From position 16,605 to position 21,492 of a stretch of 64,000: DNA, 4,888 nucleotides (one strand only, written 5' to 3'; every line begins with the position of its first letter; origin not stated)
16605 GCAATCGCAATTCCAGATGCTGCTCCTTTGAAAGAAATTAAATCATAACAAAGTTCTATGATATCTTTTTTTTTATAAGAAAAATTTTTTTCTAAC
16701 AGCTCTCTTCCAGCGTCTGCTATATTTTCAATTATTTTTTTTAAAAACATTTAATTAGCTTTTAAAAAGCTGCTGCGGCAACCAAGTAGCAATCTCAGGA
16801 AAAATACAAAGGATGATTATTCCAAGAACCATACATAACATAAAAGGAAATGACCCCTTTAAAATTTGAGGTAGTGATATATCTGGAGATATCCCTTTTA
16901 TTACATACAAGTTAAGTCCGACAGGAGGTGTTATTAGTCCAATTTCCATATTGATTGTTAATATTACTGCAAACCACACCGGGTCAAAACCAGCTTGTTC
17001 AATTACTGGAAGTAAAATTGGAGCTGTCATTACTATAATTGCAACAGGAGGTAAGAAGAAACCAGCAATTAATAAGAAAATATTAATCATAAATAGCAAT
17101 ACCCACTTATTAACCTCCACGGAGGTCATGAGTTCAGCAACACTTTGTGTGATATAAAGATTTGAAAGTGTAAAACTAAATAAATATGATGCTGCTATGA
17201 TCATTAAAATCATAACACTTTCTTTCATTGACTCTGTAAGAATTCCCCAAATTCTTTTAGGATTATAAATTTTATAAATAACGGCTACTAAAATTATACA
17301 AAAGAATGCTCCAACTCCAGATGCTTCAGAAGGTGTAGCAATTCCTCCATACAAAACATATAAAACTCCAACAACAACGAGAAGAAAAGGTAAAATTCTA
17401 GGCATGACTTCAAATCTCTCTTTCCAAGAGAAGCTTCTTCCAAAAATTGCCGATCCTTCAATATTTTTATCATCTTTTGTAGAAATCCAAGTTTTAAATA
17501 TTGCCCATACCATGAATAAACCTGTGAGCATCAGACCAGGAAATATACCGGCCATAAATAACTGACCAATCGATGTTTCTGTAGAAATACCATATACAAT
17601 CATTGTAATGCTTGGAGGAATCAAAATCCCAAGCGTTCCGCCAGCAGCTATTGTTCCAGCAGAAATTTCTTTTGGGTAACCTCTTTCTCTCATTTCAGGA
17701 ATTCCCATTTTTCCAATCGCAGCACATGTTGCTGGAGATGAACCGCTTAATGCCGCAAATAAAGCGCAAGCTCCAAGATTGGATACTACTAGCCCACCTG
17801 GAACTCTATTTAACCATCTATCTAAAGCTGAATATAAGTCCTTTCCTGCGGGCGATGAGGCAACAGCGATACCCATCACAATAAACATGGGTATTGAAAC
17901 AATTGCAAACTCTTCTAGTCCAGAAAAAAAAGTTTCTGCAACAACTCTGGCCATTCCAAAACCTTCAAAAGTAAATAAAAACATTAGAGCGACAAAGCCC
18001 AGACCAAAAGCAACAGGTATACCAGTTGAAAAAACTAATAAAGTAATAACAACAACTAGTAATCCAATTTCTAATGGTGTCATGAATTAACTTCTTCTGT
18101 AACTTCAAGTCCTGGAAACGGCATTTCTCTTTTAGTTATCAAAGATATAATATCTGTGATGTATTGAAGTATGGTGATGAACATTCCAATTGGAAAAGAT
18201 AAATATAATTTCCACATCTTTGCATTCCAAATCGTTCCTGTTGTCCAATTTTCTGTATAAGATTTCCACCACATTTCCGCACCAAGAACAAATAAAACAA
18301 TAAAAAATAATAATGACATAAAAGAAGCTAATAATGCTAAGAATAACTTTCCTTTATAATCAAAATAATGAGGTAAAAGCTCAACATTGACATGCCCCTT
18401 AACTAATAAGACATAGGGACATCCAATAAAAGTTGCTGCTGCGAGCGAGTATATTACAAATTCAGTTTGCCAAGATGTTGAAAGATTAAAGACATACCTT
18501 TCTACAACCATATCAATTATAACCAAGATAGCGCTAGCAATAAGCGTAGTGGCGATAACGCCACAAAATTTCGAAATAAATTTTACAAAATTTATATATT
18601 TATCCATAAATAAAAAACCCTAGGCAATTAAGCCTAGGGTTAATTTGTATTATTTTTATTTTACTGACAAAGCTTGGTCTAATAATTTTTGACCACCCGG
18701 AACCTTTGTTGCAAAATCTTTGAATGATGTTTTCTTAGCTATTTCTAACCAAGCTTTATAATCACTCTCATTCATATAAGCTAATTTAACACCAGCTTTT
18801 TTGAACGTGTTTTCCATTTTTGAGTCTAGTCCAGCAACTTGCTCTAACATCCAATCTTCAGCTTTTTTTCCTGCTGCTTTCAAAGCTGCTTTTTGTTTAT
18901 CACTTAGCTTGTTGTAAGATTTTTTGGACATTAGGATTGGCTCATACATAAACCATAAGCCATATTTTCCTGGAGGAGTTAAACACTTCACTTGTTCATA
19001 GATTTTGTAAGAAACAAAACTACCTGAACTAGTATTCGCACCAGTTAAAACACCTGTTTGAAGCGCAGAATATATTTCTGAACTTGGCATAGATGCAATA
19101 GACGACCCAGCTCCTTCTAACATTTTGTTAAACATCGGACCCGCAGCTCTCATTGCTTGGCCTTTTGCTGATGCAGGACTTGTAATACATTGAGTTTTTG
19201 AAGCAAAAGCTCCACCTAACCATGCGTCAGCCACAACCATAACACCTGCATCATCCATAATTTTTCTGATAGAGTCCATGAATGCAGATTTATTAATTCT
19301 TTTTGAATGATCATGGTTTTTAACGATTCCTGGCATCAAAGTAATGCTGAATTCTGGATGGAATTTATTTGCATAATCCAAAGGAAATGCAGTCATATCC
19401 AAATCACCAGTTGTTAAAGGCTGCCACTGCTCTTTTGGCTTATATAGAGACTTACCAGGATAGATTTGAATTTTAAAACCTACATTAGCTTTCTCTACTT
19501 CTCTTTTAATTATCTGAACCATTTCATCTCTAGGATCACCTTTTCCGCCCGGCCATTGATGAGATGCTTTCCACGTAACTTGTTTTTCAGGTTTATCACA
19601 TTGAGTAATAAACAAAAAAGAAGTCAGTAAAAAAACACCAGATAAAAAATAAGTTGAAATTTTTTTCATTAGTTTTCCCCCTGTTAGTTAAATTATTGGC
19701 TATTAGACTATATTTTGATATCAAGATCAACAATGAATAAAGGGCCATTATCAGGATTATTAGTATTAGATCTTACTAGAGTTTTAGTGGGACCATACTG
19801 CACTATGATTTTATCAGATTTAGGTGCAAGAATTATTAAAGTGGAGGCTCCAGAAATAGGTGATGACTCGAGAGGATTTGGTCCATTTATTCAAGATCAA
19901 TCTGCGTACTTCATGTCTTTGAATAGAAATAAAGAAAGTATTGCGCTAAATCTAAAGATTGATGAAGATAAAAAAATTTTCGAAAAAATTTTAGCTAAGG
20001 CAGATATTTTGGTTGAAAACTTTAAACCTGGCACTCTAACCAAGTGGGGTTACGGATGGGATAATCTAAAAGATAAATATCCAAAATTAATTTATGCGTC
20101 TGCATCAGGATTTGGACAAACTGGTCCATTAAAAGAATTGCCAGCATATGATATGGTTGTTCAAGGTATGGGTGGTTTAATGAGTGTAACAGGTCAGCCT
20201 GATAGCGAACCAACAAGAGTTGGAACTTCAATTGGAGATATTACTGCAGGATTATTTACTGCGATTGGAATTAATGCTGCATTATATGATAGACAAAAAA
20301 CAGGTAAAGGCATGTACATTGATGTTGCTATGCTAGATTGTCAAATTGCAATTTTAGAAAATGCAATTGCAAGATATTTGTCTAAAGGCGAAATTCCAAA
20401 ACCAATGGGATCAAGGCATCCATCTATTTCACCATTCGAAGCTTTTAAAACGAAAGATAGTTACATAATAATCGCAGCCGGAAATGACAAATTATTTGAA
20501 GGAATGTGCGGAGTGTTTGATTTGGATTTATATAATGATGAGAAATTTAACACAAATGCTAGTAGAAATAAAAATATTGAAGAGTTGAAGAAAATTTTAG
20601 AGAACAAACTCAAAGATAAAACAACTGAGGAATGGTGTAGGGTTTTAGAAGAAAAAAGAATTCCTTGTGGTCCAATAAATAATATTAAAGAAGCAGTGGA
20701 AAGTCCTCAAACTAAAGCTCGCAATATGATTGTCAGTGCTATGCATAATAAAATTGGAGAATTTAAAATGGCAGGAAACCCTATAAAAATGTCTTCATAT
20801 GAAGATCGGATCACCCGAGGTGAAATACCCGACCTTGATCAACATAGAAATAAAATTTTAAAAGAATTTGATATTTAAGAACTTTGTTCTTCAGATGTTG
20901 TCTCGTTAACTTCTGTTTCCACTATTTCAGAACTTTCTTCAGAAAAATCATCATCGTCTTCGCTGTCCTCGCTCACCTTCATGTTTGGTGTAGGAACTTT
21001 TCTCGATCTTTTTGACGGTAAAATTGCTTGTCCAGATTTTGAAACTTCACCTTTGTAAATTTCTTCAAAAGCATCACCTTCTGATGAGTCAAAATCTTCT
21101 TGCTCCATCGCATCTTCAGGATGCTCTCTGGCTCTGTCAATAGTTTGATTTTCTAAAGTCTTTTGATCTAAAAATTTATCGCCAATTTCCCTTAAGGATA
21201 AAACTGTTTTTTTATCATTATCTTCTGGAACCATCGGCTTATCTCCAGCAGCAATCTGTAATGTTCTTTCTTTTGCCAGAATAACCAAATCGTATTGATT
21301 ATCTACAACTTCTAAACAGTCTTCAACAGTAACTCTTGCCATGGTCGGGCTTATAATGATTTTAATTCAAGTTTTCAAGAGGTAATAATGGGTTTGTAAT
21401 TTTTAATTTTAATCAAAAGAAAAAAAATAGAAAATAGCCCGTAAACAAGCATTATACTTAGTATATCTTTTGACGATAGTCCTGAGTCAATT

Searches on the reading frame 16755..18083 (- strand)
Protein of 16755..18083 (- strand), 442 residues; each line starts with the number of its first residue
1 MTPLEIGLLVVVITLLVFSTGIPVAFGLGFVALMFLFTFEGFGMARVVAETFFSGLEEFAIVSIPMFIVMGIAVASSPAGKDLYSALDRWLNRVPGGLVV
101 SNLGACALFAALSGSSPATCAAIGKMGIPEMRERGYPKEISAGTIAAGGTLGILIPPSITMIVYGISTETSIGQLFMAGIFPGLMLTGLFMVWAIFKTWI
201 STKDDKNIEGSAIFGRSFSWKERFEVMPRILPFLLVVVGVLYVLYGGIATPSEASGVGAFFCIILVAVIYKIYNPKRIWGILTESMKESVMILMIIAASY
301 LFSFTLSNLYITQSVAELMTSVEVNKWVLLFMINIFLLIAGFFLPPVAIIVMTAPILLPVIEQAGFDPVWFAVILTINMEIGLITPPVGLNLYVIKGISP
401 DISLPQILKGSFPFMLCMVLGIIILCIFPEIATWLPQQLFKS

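Call 43: search_protein_families(library=pfam, proteins=[window:16755-18083:-], max_evalue=0.0001)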
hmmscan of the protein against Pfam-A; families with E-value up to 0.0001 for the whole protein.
window:16755-18083:- (442 aa): 1 family
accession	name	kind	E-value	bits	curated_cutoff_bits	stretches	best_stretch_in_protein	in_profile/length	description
PF06808.19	DctM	-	3.1e-98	329.8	23.8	1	12-431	2-413/413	Tripartite ATP-independent periplasmic transporter, DctM component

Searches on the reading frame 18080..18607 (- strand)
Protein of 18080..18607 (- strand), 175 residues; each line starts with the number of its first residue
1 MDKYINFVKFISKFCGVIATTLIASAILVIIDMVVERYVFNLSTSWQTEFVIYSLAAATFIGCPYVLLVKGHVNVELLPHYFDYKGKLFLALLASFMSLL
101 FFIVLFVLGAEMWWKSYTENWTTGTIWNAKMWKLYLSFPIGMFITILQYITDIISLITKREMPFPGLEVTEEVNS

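Call 43: search_protein_families(library=pfam, proteins=[window:18080-18607:-], max_evalue=0.0001)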
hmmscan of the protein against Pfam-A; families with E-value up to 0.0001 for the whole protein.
window:18080-18607:- (175 aa): 1 family
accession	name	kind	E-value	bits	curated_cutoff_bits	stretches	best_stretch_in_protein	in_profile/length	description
PF04290.18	DctQ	-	1.7e-22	80.2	28.3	1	27-158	2-131/132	Tripartite ATP-independent periplasmic transporters, DctQ component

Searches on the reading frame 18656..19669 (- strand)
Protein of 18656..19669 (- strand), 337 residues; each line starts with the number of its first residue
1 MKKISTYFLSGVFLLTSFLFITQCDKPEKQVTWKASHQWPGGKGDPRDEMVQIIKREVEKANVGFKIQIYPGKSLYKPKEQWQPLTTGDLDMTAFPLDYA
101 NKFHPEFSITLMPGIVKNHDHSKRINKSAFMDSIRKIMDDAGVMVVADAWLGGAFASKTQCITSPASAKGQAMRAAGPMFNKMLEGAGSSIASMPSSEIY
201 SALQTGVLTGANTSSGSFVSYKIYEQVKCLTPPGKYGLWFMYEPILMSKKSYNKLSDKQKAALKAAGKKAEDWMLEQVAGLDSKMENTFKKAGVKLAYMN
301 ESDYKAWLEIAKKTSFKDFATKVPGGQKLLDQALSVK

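Call 43: search_protein_families(library=pfam, proteins=[window:18656-19669:-], max_evalue=0.0001)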
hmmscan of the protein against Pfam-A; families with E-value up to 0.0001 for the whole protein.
window:18656-19669:- (337 aa): 1 family
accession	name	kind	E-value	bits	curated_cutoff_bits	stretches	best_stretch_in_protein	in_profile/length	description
PF03480.18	DctP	-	1.9e-38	132.9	23.4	1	55-313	19-277/286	Bacterial extracellular solute-binding protein, family 7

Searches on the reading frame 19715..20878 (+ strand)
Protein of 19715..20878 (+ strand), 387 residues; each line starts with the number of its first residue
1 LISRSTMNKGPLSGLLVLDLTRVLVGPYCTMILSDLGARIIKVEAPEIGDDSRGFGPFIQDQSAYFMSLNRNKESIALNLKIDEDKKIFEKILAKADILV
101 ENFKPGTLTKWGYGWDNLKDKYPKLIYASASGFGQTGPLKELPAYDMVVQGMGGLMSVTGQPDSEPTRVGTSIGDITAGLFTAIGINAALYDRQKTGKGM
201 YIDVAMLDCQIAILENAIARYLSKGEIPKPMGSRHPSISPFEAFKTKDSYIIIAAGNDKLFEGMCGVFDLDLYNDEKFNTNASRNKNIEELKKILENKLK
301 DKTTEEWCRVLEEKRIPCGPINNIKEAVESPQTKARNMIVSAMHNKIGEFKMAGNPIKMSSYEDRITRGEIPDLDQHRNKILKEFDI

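Call 43: search_protein_families(library=pfam, proteins=[window:19715-20878:+], max_evalue=0.0001)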
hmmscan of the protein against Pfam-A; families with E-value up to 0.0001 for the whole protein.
window:19715-20878:+ (387 aa): 1 family
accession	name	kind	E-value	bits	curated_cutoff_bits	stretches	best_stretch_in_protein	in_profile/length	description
PF02515.22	CoA_transf_3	-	3.6e-125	418.3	23.3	1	12-378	1-366/366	CoA-transferase family III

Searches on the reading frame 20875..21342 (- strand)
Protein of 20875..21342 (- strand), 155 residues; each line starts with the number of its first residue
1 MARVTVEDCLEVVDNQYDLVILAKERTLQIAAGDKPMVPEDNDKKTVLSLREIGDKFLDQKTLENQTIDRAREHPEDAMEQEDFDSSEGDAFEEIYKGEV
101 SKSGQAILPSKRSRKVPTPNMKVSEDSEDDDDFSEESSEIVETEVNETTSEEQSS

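Call 43: search_protein_families(library=pfam, proteins=[window:20875-21342:-], max_evalue=0.0001)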
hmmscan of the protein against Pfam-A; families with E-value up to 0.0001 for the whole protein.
window:20875-21342:- (155 aa): 1 family
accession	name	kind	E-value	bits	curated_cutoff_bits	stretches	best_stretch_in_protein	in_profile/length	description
PF01192.27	RNA_pol_Rpb6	-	1.7e-13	50.8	26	1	8-55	1-48/53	RNA polymerase Rpb6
